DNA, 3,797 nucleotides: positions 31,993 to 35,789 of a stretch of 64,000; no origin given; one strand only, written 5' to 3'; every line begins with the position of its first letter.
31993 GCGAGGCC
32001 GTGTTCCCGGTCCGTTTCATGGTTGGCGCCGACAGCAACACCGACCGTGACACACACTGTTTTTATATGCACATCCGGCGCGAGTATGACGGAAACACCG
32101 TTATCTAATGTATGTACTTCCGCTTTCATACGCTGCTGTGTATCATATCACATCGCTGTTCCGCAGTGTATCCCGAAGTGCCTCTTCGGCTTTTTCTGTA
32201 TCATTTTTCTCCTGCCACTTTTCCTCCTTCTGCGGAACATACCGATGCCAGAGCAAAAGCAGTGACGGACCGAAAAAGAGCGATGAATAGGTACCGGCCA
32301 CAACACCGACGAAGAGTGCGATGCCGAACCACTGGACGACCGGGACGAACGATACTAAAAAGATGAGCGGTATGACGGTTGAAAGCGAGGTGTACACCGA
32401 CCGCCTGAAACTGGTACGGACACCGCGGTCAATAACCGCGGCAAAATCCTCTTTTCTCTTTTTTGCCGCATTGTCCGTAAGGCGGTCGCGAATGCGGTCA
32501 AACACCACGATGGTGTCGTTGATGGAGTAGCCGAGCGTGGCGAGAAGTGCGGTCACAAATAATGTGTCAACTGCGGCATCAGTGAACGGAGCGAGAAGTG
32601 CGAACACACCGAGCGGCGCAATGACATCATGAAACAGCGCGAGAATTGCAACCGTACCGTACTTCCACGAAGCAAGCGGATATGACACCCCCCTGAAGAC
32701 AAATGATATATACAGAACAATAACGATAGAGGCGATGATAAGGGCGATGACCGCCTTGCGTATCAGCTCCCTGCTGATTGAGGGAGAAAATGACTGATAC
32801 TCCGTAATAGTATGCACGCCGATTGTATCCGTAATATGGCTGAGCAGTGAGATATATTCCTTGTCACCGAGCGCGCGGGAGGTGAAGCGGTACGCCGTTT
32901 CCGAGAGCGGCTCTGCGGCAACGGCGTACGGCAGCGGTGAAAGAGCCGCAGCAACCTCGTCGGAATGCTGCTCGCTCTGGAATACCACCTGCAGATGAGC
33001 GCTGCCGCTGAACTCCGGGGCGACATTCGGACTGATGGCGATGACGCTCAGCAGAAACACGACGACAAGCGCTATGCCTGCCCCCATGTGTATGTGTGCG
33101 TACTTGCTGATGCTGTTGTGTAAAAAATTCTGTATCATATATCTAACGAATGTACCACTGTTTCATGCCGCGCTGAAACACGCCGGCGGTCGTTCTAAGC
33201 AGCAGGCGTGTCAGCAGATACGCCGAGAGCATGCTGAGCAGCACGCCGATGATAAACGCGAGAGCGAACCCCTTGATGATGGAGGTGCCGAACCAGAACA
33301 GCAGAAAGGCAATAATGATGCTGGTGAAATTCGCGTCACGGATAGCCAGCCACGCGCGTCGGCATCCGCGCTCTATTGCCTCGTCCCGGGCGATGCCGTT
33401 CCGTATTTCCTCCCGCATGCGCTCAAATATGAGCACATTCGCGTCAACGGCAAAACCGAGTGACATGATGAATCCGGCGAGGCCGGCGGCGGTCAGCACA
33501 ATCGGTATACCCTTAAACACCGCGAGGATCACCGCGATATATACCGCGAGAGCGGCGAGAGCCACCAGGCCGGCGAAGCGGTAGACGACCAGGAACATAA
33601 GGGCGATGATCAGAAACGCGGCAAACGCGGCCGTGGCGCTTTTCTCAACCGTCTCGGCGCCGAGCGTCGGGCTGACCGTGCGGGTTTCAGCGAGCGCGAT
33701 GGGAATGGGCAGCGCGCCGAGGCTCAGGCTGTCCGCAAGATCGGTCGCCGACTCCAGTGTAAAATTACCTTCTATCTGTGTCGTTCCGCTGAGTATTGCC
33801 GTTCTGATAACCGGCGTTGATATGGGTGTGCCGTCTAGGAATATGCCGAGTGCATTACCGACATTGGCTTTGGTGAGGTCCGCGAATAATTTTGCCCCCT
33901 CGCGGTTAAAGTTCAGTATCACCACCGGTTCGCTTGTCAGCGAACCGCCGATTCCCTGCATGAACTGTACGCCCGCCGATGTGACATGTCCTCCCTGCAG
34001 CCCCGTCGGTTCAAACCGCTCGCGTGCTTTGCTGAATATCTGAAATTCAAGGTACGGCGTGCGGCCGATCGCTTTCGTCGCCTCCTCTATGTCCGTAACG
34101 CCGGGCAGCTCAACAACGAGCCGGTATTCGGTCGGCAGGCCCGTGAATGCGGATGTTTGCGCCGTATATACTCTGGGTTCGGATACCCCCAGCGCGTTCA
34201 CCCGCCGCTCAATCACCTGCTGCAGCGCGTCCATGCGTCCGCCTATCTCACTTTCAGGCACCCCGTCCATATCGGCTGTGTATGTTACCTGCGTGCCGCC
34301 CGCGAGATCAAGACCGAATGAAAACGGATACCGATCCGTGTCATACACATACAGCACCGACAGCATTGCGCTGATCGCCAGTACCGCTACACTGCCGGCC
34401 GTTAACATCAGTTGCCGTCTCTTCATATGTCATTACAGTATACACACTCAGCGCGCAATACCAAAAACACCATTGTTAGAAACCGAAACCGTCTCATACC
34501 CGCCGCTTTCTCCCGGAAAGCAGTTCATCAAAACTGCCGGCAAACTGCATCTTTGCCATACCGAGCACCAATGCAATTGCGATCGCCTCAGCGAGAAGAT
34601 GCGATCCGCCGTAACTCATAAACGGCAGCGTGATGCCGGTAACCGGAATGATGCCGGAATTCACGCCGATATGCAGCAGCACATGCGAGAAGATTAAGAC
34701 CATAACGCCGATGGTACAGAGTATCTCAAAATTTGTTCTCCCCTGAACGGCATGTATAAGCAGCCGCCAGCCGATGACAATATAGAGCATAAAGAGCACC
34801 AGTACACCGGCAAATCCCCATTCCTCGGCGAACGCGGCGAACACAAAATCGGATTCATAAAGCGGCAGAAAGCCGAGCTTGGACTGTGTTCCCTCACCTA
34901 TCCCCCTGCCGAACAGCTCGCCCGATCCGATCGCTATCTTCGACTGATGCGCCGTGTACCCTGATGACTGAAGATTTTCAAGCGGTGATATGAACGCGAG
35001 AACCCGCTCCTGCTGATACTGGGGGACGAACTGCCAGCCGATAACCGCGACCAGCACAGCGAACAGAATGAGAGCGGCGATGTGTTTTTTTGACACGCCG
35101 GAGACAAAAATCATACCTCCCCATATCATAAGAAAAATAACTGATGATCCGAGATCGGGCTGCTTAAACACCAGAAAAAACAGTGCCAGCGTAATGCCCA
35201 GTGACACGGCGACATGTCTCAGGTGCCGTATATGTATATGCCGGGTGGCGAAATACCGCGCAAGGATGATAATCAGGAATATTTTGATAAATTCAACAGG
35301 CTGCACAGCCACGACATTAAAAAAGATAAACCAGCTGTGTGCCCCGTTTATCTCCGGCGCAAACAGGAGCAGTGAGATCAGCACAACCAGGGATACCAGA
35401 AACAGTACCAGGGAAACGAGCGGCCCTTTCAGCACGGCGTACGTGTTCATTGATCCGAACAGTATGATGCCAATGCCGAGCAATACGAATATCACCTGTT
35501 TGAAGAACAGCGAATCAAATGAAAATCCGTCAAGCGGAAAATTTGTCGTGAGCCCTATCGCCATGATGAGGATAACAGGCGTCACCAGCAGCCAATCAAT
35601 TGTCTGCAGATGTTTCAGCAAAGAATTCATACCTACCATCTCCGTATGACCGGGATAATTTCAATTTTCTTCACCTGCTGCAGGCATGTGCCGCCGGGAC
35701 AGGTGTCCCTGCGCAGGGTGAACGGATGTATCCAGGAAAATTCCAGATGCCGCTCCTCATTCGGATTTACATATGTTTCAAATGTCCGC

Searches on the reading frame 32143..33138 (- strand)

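Call 81: search_protein_families(library=pfam, proteins=[window:32143-33138:-], max_evalue=0.00001)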
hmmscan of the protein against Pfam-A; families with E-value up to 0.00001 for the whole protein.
window:32143-33138:- (331 aa): 1 family
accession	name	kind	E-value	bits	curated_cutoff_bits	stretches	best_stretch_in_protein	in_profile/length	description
PF02355.23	SecD_SecF_C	-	4.8e-42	143.9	20.5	1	110-298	14-187/189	Protein export membrane protein SecD/SecF, C-terminal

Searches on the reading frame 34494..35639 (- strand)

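Call 81: search_protein_families(library=pfam, proteins=[window:34494-35639:-], max_evalue=0.00001)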
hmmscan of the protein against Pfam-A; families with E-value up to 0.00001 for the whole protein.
window:34494-35639:- (381 aa): 1 family
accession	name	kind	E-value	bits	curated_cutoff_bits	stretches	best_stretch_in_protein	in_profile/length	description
PF01098.24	FTSW_RODA_SPOVE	-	5.2e-79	266.3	26.4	1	17-363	9-352/356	Cell cycle protein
